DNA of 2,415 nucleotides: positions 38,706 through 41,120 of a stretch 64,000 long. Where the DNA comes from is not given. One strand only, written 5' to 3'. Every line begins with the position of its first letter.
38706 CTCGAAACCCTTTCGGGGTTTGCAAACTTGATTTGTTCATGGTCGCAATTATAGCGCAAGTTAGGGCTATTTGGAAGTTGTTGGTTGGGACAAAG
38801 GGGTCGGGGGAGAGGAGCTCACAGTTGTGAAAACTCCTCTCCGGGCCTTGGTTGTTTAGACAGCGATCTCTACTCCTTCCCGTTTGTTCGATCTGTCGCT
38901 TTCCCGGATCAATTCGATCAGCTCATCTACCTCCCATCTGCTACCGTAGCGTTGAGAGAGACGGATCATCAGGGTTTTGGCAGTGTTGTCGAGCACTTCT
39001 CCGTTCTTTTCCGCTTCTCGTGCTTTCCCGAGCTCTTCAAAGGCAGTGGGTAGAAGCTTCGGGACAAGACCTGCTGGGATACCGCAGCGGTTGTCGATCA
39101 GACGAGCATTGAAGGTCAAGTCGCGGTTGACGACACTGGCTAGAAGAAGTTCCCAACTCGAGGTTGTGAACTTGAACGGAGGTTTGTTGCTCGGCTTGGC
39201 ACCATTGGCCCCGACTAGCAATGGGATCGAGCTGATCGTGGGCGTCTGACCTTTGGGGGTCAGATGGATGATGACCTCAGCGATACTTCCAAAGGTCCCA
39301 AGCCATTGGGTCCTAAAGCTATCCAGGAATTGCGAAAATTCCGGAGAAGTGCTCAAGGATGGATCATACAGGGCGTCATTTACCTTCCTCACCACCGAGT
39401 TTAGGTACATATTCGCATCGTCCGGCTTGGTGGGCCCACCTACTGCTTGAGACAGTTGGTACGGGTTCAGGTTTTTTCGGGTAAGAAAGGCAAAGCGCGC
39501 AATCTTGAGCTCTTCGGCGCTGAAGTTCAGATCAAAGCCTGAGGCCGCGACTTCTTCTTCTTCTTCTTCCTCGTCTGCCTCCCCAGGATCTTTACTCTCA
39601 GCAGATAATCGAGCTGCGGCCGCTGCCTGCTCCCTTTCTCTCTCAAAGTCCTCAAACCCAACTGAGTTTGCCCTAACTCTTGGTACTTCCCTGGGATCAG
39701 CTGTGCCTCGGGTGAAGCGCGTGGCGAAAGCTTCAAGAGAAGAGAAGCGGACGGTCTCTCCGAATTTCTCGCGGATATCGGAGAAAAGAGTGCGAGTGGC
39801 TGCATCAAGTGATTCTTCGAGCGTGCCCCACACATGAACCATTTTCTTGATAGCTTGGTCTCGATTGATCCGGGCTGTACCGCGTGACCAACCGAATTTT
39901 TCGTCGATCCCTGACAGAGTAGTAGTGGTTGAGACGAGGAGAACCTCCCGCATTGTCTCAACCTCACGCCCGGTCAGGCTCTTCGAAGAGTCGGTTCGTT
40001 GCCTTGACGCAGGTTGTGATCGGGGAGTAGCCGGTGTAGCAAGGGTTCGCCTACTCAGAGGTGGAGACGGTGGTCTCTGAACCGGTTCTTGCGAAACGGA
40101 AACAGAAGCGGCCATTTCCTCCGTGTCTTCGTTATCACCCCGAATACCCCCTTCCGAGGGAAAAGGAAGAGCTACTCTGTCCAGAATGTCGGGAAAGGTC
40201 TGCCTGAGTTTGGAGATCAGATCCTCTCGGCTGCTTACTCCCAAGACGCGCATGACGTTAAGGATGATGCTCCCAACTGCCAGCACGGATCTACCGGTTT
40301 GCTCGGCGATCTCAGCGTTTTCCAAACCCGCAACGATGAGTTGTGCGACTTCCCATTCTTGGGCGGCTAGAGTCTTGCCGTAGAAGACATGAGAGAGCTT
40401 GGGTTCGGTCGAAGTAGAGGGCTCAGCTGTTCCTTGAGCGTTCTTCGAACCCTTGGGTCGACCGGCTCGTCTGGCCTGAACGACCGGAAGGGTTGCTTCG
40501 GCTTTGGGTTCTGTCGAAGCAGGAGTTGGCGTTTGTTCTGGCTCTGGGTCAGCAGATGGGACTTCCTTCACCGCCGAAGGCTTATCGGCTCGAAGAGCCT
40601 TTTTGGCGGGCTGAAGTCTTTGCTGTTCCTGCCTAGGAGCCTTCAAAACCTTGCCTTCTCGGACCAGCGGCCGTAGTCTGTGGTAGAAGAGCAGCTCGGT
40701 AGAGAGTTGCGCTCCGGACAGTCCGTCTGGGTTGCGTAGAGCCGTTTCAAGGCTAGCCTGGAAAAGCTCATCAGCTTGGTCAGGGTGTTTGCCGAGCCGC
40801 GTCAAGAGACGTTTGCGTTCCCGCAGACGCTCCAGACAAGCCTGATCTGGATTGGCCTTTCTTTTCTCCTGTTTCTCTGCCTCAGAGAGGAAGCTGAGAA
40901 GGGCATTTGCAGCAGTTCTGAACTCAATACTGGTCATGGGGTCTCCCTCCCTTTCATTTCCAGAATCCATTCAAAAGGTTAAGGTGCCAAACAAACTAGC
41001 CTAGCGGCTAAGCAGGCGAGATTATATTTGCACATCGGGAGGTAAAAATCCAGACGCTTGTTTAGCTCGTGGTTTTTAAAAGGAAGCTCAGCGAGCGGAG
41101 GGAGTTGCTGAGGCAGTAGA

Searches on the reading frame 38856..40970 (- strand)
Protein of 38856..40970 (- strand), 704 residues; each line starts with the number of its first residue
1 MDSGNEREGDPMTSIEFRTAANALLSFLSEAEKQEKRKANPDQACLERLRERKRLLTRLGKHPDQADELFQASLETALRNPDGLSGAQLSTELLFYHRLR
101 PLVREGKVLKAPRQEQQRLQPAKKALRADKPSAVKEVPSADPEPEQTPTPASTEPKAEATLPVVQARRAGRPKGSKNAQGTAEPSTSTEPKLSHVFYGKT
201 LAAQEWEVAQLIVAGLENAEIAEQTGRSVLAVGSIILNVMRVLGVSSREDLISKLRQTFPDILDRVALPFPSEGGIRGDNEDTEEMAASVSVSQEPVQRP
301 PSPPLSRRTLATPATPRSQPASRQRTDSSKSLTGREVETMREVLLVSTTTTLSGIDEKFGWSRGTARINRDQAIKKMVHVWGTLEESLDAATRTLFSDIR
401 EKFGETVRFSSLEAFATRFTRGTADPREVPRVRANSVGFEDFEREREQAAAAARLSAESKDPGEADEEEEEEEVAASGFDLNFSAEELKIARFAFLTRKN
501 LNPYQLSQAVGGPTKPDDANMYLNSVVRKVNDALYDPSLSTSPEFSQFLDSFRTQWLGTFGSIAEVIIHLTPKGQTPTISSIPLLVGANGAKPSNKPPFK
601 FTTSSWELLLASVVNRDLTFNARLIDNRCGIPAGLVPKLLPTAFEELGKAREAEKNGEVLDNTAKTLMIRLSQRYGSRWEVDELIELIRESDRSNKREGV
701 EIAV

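Call 48: search_protein_families(library=pfam, proteins=[window:38856-40970:-], max_evalue=0.01)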
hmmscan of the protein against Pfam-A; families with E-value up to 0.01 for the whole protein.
window:38856-40970:- (704 aa): 1 family
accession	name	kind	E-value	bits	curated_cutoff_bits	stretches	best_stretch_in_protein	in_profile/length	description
PF00196.25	GerE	-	6.5e-07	29.3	23.5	1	200-253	2-55/57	Bacterial regulatory proteins, luxR family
